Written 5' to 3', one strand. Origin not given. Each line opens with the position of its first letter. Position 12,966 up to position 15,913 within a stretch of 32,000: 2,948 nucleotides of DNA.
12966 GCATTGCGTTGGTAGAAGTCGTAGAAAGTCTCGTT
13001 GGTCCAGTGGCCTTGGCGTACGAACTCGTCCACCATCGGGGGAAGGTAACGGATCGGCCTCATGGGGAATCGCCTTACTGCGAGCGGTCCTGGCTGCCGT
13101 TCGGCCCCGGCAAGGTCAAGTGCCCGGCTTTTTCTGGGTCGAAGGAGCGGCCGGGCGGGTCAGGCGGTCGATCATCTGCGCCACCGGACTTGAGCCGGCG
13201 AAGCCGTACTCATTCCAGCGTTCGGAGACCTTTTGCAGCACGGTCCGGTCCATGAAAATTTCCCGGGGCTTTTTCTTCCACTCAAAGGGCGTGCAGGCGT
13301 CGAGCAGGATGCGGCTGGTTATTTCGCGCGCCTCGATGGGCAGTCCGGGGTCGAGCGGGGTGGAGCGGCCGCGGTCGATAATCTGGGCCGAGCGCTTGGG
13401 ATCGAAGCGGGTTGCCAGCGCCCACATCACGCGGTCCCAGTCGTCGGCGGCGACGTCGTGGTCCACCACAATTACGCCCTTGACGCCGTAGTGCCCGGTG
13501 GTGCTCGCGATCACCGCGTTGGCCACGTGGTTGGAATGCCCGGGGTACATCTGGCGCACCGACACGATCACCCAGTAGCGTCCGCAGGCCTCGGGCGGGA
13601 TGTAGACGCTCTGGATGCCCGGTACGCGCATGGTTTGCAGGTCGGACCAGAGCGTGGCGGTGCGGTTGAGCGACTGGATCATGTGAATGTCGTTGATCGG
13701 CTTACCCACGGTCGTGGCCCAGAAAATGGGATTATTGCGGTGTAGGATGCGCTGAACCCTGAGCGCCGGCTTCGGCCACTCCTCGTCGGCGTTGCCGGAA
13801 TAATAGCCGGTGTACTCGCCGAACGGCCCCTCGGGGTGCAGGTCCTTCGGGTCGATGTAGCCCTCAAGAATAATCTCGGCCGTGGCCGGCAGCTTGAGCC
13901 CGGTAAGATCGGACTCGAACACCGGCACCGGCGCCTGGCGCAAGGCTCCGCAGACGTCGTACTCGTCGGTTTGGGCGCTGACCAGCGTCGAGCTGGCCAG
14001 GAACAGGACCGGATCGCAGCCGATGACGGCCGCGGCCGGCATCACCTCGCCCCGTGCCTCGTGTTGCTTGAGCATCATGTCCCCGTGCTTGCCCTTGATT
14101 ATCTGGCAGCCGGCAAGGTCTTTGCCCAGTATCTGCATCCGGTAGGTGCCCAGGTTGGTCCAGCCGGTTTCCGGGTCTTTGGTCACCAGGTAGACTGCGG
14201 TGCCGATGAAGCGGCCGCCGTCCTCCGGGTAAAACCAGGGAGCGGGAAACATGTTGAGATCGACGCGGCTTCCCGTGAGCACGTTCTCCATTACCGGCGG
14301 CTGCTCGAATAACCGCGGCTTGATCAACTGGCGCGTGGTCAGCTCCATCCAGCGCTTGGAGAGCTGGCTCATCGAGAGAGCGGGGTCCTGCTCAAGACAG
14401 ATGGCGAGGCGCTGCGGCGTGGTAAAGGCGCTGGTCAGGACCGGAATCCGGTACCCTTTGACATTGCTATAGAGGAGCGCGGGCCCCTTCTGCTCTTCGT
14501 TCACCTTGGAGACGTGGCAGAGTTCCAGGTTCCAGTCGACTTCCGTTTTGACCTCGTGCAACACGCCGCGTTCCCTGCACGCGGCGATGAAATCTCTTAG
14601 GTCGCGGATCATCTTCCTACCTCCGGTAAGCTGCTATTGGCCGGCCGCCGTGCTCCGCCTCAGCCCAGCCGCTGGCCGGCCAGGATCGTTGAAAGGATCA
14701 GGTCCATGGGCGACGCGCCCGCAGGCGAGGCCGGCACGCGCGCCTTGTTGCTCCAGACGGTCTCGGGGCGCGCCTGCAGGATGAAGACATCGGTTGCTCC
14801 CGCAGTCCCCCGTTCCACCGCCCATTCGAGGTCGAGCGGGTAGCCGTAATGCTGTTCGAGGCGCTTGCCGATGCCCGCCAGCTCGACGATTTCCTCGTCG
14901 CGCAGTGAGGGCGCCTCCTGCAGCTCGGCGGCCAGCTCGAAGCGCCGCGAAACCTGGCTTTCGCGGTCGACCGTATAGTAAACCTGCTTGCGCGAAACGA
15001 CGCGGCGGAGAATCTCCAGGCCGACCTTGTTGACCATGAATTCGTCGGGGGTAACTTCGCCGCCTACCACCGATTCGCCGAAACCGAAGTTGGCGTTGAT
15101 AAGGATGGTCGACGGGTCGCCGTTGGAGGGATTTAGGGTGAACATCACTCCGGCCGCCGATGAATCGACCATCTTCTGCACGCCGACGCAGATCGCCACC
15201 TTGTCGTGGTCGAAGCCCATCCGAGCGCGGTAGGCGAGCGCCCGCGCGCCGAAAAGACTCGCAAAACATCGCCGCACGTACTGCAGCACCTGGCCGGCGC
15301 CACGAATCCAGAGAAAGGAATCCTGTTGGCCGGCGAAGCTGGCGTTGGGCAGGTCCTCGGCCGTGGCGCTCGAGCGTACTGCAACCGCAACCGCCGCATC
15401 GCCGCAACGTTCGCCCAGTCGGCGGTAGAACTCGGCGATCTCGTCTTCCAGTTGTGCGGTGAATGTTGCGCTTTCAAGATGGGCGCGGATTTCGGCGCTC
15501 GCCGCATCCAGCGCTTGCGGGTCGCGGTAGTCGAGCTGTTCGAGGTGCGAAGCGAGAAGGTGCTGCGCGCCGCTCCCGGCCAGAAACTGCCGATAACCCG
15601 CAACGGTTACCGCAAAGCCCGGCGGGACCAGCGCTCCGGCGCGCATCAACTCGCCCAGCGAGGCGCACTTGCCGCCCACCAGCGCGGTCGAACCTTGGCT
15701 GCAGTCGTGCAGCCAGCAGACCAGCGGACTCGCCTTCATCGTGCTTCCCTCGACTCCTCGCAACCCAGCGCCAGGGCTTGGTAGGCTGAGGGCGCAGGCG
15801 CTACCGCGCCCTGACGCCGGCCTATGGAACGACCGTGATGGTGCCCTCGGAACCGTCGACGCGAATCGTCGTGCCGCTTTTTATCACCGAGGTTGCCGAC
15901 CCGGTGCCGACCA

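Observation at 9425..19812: Compact sigma-54/XylR-controlled 'phosphorylate, carboxylate, CoA-ligate' aromatic activation cluster with a non-canonical subunit set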

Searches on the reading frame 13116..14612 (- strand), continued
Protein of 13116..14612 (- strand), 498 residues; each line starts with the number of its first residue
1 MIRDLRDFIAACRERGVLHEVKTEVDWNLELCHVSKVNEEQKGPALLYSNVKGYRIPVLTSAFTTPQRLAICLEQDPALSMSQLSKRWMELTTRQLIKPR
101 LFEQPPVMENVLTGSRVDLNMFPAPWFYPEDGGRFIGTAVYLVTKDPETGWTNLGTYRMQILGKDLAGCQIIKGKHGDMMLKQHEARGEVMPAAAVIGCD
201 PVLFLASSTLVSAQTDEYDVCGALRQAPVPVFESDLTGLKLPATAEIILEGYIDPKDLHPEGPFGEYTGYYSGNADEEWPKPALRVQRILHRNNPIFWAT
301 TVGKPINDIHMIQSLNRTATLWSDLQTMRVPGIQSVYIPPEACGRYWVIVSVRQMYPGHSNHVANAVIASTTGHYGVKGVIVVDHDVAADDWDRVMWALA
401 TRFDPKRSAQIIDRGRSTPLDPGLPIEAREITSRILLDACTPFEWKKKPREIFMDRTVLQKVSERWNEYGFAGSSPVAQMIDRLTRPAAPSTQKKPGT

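Call 22: search_protein_families(library=ncbifam, proteins=[L033:2866-4128:+, L010:13298-13993:+, L008:8335-8880:+, L007:13232-13846:+, L086:12108-13112:+, L070:6120-6644:+, L019:4378-4959:+, L038:3138-3845:-, L086:4517-5443:-], max_evalue=0.001)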
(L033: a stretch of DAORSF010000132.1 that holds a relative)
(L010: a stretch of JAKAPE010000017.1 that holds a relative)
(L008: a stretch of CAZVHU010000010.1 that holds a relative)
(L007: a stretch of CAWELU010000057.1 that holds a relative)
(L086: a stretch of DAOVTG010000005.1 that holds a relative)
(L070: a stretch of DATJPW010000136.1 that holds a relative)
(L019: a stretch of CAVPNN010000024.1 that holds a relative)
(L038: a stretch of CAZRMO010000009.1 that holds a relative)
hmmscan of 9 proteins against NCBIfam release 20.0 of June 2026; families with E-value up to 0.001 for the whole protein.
L033:2866-4128:+ (420 aa): 4 families
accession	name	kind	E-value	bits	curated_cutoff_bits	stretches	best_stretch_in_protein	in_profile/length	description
NF002676.0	PRK02399.1-4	equivalog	4.7e-171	569.2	556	1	2-406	4-405/415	hypothetical protein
NF002674.0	PRK02399.1-2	subfamily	1.3e-107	360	335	1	2-410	2-405/410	hypothetical protein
NF002673.0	PRK02399.1-1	equivalog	2.9e-76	257.1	520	1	2-408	2-401/404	hypothetical protein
NF002675.0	PRK02399.1-3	equivalog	3.7e-65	220.3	648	1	3-406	2-396/398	hypothetical protein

L010:13298-13993:+ (231 aa): 16 families
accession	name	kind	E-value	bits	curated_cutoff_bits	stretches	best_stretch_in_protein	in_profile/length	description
NF011447.0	PRK14869.2-3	equivalog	1.1e-07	30.9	522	0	74-130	67-124/540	putative manganese-dependent inorganic diphosphatase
NF041552.1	TF_PrdR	equivalog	1.1e-07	30.7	795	0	3-55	72-124/577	sigma-54 dependent transcriptional regulator PrdR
NF011445.0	PRK14869.2-1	equivalog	2.5e-06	26.2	483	0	76-136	69-127/548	putative manganese-dependent inorganic diphosphatase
NF041569.1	A-tRNAntase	equivalog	3.1e-06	25.7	1440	1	5-127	313-423/880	A-adding tRNA nucleotidyltransferase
NF011449.0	PRK14869.2-5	equivalog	3.6e-06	26.3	411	1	9-127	76-202/451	putative manganese-dependent inorganic diphosphatase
NF053603.1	HhpR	exception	4e-06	26.2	520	0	75-126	1-54/282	CBS domain-containing high hydrostatic pressure regulator HhpR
NF011443.0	PRK14869.1-5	equivalog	4.1e-06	25.5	335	0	3-52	71-121/546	putative manganese-dependent inorganic diphosphatase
TIGR01137.1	cysta_beta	equivalog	6e-06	25.2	510.25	0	71-126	334-390/457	cystathionine beta-synthase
NF011446.0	PRK14869.2-2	equivalog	7e-06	24.7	601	0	3-47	78-123/576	putative manganese-dependent inorganic diphosphatase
TIGR01302.1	IMP_dehydrog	equivalog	1.6e-05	24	481.5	1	4-130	83-200/450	IMP dehydrogenase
TIGR01186.1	proV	subfamily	2.6e-05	23.5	326.6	0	3-54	304-355/363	betaine/proline/choline family ABC transporter ATP-binding protein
TIGR00393.1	kpsF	subfamily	0.00011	21.9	203.7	0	3-47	222-267/268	KpsF/GutQ family sugar-phosphate isomerase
NF011441.0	PRK14869.1-3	equivalog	0.0002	20.1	753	0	73-138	66-129/548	putative manganese-dependent inorganic diphosphatase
NF041630.1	CBS_CbpB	equivalog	0.00021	21.2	125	0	22-128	32-133/143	cyclic-di-AMP-binding protein CbpB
NF011442.0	PRK14869.1-4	equivalog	0.00021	19.8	400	0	9-55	78-125/543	putative manganese-dependent inorganic diphosphatase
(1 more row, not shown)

L008:8335-8880:+ (181 aa): 1 family
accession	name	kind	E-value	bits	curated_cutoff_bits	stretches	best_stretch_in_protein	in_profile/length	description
TIGR02444.1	TIGR02444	hypoth_equivalog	1e-21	77.4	48.3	1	21-125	3-112/116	TIGR02444 family protein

L007:13232-13846:+ (204 aa): 0 families

L086:12108-13112:+ (334 aa): 0 families

L070:6120-6644:+ (174 aa): 1 family
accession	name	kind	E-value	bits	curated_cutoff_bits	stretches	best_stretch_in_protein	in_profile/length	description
NF002900.0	PRK03467.1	equivalog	4.7e-15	55.6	176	1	8-116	5-113/150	YhbP family protein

L019:4378-4959:+ (193 aa): 0 families

L038:3138-3845:- (235 aa): 24 families
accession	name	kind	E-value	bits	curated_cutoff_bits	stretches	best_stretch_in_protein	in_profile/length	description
TIGR01449.2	PGP_bact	equivalog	2.8e-17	63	180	1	31-234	3-209/213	phosphoglycolate phosphatase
NF009695.0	PRK13222.1-2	equivalog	3.7e-14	52.7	225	1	28-234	8-218/226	phosphoglycolate phosphatase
NF009697.0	PRK13222.1-4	equivalog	1.1e-13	51.1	327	1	27-232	8-216/232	phosphoglycolate phosphatase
NF009804.0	PRK13288.1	equivalog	1.9e-13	50.4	218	1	117-234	89-206/215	pyrophosphatase PpaX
NF009694.0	PRK13222.1-1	equivalog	2.3e-13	50.1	415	1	113-233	114-234/252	phosphoglycolate phosphatase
TIGR02253.1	CTE7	subfamily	5.5e-11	42.7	169.75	1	108-234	92-220/221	TIGR02253 family HAD-type hydrolase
TIGR02252.1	DREG-2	subfamily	5.8e-11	42.5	155.2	1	72-205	66-200/203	HAD hydrolase, REG-2-like, family IA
NF009699.0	PRK13225.1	equivalog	7.9e-11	42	368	1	23-229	59-258/273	phosphoglycolate phosphatase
TIGR01454.1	AHBA_synth_RP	hypoth_equivalog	4.1e-10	39.6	246.65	1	113-230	78-195/205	AHBA synthesis associated protein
NF009698.0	PRK13223.1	equivalog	6.4e-10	38.7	466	1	113-233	104-224/272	phosphoglycolate phosphatase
NF009696.0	PRK13222.1-3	equivalog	9.7e-10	38.5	359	1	73-212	53-189/223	N-acetylmuramic acid 6-phosphate phosphatase MupP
TIGR02254.1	YjjG_YfnB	equivalog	2.4e-09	37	159.9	1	113-234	100-219/223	YjjG family noncanonical pyrimidine nucleotidase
TIGR01428.1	HAD_type_II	equivalog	9.2e-09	35.6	125.4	1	28-210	3-191/197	haloacid dehalogenase type II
TIGR01549.1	HAD-SF-IA-v1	subfamily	2.4e-08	34.5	23.3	1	113-203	65-149/149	HAD-IA family hydrolase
NF053830.1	RUBPPhHalo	equivalog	3.1e-08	33.6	330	1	110-234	103-230/234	ribulose-1,5-bisphosphate 5-phosphatase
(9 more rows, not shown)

L086:4517-5443:- (308 aa): 53 families (the best 25 are shown)
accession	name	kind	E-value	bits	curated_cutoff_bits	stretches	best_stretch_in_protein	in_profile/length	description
NF040786.1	LysR_Sec_metab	equivalog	3.7e-47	160.8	250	1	7-298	2-295/298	selenium metabolism-associated LysR family transcriptional regulator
NF047520.1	trans_act_CidR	equivalog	8.3e-36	123.6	415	1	7-295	2-286/292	cidABC operon transcriptional activator CidR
NF045990.1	TransRegCbbRRhodb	equivalog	3.3e-33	115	450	1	8-299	8-298/304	LysR family regulator CbbR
TIGR03339.1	phn_lysR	subfamily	5.3e-32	111.2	341.1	1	10-296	1-278/279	aminoethylphosphonate catabolism associated LysR family transcriptional regulator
NF053705.1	TransRegGltCGpos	equivalog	8.5e-32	110.6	350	1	8-302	3-294/300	glutamate biosynthesis transcriptional regulator GltC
NF041036.1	decaheme_TF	subfamily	1.1e-30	107.2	210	1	18-300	13-295/301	multiheme cytochrome-associated LysR family transcriptional regulator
TIGR02424.1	TF_pcaQ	equivalog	1.1e-30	106.6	303.8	1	8-276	5-273/300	pca operon transcription factor PcaQ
NF007439.0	PRK09986.1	equivalog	1.1e-26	93.8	290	1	5-250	6-251/296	LysR family transcriptional regulator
NF040889.1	trans_reg_YeiE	equivalog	1.8e-26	93.1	480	1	7-284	4-273/288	DNA-binding transcriptional regulator YeiE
NF009327.0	PRK12684.1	subfamily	9.2e-26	90.8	402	1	7-296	2-290/313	CysB family HTH-type transcriptional regulator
NF007385.0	PRK09906.1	equivalog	9.1e-25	87.4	356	1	8-220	3-212/296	DNA-binding transcriptional regulator HcaR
NF008416.0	PRK11242.1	equivalog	1.5e-23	83.5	277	1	8-249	3-242/300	transcriptional regulator CynR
NF050018.1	StrsTransRegOxyRFcella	equivalog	1.2e-22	80.8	500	1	9-298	4-285/289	oxidative stress transcriptional regulator OxyR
NF008095.0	PRK10837.1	subfamily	3.1e-22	79.1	281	1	7-290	4-279/290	LysR family transcriptional regulator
NF045775.1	acetoin_reg_AlsR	exception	4.9e-22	78.7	430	1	8-296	3-287/290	acetoin biosynthesis transcriptional regulator AlsR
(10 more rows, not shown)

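Call 35: search_solved_structures(query=window:13116-14612:-, max_evalue=1e-10)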
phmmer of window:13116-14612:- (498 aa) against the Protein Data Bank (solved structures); distinct sequences matched with E-value up to 1e-10: 40.
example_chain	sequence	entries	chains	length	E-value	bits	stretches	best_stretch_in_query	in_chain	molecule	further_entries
7pda_A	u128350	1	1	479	1.3e-80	274.5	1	2-467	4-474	UbiD family decarboxylase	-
2idb_A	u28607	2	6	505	9.5e-63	215.5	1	3-471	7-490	3-octaprenyl-4-hydroxybenzoate carboxy-lyase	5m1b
5m1c_A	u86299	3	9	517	1.4e-62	215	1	3-470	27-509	3-octaprenyl-4-hydroxybenzoate carboxy-lyase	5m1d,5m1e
7ae4_A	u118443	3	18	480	6.7e-56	192.9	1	2-453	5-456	Phenolic acid decarboxylase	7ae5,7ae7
6h6x_B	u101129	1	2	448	6e-51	176.6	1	3-442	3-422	3-polyprenyl-4-hydroxybenzoate decarboxylase and related decarboxylases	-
6h6v_A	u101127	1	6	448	1.8e-50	175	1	3-442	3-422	3-polyprenyl-4-hydroxybenzoate decarboxylase and related decarboxylases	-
7abn_D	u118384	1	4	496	2.4e-47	164.7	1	4-472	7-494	UbiD-like decarboxylase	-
7abo_C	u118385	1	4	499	2.5e-47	164.6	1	4-472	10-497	UbiD-like decarboxylase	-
4ip2_A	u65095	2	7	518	2.8e-47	164.5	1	4-472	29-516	Aromatic Acid Decarboxylase | PA0254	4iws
6da6_A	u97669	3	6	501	1.3e-42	149.1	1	2-430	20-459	UbiD-like decarboxylase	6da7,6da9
7p9q_A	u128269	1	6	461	4.9e-41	143.9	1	2-452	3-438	AnInD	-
9gqr_A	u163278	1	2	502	3e-40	141.3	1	5-423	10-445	decarboxylase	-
7nf0_A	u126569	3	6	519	2e-38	135.3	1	5-471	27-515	Ferulic acid decarboxylase 1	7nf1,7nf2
7ney_A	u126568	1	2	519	7.2e-37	130.2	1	5-471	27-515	Ferulic acid decarboxylase 1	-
6tie_AAA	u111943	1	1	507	7.7e-34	120.2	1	6-472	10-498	Ferulic acid decarboxylase 1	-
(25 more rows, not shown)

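Call 56: find_encoding_contigs(protein=P0003, flank=10000, max_places=2)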
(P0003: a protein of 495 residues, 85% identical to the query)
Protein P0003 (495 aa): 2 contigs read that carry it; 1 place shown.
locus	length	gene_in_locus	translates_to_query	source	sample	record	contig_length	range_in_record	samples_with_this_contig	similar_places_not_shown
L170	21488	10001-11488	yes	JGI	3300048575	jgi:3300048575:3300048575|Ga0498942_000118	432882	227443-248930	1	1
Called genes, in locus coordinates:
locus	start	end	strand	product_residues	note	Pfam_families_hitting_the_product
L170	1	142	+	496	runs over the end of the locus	PF20695:UbiD_N, PF01977:UbiD, PF20696:UbiD_C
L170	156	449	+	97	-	PF09662:Phenyl_P_gamma (weak)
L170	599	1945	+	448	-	PF00501:AMP-binding, PF14535:AMP-binding_C_2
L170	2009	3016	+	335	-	PF00478:IMPDH (weak), PF03060:NMO, PF01070:FMN_dh, PF05690:ThiG (weak), PF01645:Glu_synthase (faint)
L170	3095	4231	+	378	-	PF02771:Acyl-CoA_dh_N, PF02770:Acyl-CoA_dh_M, PF00441:Acyl-CoA_dh_1, PF08028:Acyl-CoA_dh_2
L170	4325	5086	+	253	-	PF09339:HTH_IclR, PF01614:IclR_C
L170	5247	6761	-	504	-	PF14417:MEDS, PF03704:BTAD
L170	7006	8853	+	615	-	PF00391:PEP-utilizers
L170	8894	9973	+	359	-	PF01326:PPDK_N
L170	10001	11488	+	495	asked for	PF20695:UbiD_N, PF01977:UbiD, PF20696:UbiD_C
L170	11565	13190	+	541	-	PF00501:AMP-binding, PF13193:AMP-binding_C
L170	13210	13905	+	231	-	PF00571:CBS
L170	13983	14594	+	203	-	PF02441:Flavoprotein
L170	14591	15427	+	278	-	PF00149:Metallophos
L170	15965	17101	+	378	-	-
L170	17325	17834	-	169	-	PF01047:MarR, PF12802:MarR_2, PF13463:HTH_27 (weak)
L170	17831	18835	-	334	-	PF00941:FAD_binding_5, PF03450:CO_deh_flav_C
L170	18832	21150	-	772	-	PF01315:Ald_Xan_dh_C, PF02738:MoCoBD_1, PF20256:MoCoBD_2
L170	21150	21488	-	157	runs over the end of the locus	PF00111:Fer2, PF13085:Fer2_3 (weak), PF01799:Fer2_2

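Call 57: find_encoding_contigs(protein=P0022, flank=10000, max_places=1)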
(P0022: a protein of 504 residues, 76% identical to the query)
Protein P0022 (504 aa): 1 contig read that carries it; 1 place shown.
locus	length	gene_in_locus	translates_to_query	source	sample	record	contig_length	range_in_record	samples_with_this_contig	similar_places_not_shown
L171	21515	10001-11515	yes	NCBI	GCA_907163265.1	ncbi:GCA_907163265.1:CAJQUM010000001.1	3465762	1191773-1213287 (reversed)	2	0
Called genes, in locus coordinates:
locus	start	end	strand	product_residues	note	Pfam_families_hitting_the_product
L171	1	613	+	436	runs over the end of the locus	PF07044:DUF1329, PF17131:TP_0789-like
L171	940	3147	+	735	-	PF02629:CoA_binding, PF13380:CoA_binding_2, PF13607:Succ_CoA_lig, PF13549:ATP-grasp_5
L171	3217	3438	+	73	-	PF00171:Aldedh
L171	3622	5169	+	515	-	PF00501:AMP-binding, PF13193:AMP-binding_C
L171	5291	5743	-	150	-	-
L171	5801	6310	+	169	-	PF13384:HTH_23 (weak), PF13592:HTH_33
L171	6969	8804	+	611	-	PF00391:PEP-utilizers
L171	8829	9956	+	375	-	PF01326:PPDK_N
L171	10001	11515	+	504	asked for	PF20695:UbiD_N, PF01977:UbiD, PF20696:UbiD_C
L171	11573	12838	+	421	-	PF06792:UPF0261, PF23189:UPF0261_C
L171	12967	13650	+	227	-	PF00571:CBS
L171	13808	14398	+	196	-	PF02441:Flavoprotein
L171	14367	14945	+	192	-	PF14803:Zn_ribbon_Nudix (weak), PF00293:NUDIX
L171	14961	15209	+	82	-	-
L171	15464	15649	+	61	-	PF00925:GTP_cyclohydro2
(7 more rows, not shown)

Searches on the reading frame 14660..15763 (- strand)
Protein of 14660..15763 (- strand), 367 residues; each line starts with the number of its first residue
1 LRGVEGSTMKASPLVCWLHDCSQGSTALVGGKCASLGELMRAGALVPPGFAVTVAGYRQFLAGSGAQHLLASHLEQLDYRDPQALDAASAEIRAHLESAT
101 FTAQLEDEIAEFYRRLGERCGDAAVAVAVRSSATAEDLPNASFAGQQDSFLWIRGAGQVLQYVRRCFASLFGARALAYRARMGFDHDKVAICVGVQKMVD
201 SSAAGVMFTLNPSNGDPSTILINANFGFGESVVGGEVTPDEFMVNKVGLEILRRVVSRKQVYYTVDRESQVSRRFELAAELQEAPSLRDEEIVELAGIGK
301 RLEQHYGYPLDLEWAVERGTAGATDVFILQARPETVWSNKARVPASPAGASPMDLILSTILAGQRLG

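Call 3: search_protein_families(library=pfam, proteins=[window:14660-15763:-], max_evalue=0.01)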
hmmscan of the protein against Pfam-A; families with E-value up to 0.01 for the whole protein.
window:14660-15763:- (367 aa): 1 family
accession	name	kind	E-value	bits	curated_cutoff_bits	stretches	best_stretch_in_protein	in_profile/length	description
PF01326.24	PPDK_N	-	8.5e-109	364.2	27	1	27-343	2-318/328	Pyruvate phosphate dikinase, AMP/ATP-binding domain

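Call 4: search_protein_families(library=ncbifam, proteins=[window:14660-15763:-], max_evalue=0.01)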
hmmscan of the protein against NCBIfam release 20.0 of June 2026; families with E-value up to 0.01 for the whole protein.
window:14660-15763:- (367 aa): 16 families
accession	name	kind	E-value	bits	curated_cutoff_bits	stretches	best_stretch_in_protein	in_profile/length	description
NF005057.0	PRK06464.1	equivalog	3e-111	372.8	598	1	11-347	3-348/798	phosphoenolpyruvate synthase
TIGR01418.1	PEP_synth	equivalog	6.5e-108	362.1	739.75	1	14-342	1-337/784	pyruvate, water dikinase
NF004878.0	PRK06241.1-3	subfamily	1.2e-82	278.4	945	1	15-335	5-312/891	phosphoenolpyruvate synthase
NF041857.1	RIF_Ptrans_rph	equivalog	4.8e-79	266.7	999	1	15-335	3-311/864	rifamycin-inactivating phosphotransferase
NF004877.0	PRK06241.1-2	subfamily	4.2e-77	260.2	866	1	14-335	4-313/869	phosphoenolpyruvate synthase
NF004879.0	PRK06241.1-4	equivalog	4e-71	240.3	976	1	14-335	4-313/868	phosphoenolpyruvate synthase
NF052631.1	prodigiosin_PigC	equivalog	1.3e-67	228.5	1300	1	22-342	9-305/883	prodigiosin ligase PigC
NF004881.0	PRK06241.2-2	equivalog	2.5e-63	214.7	883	1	27-338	17-313/898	phosphoenolpyruvate synthase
NF000283.1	RPH_KJ151292.1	equivalog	5.8e-61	206.8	1700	1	14-335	5-314/865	rifamycin-inactivating phosphotransferase Rph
NF052632.1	undecylprod_RedH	equivalog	1.1e-57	195.6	1350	1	15-349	3-308/880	undecylprodigiosin ligase RedH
NF004880.0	PRK06241.2-1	equivalog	9.6e-54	182.6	972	2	18-244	7-223/837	phosphoenolpyruvate synthase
NF004883.0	PRK06241.2-4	equivalog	7.9e-49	166.6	1063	1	28-335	31-328/928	phosphoenolpyruvate synthase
NF004882.0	PRK06241.2-3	equivalog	2.2e-20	72.4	850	1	28-341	11-283/827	phosphoenolpyruvate synthase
TIGR01828.1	pyru_phos_dikin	equivalog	8.2e-12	43.9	843.45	1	156-245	199-292/865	pyruvate, phosphate dikinase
NF004531.0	PRK05878.1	equivalog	3e-11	42.6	456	1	158-241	164-251/534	pyruvate, phosphate dikinase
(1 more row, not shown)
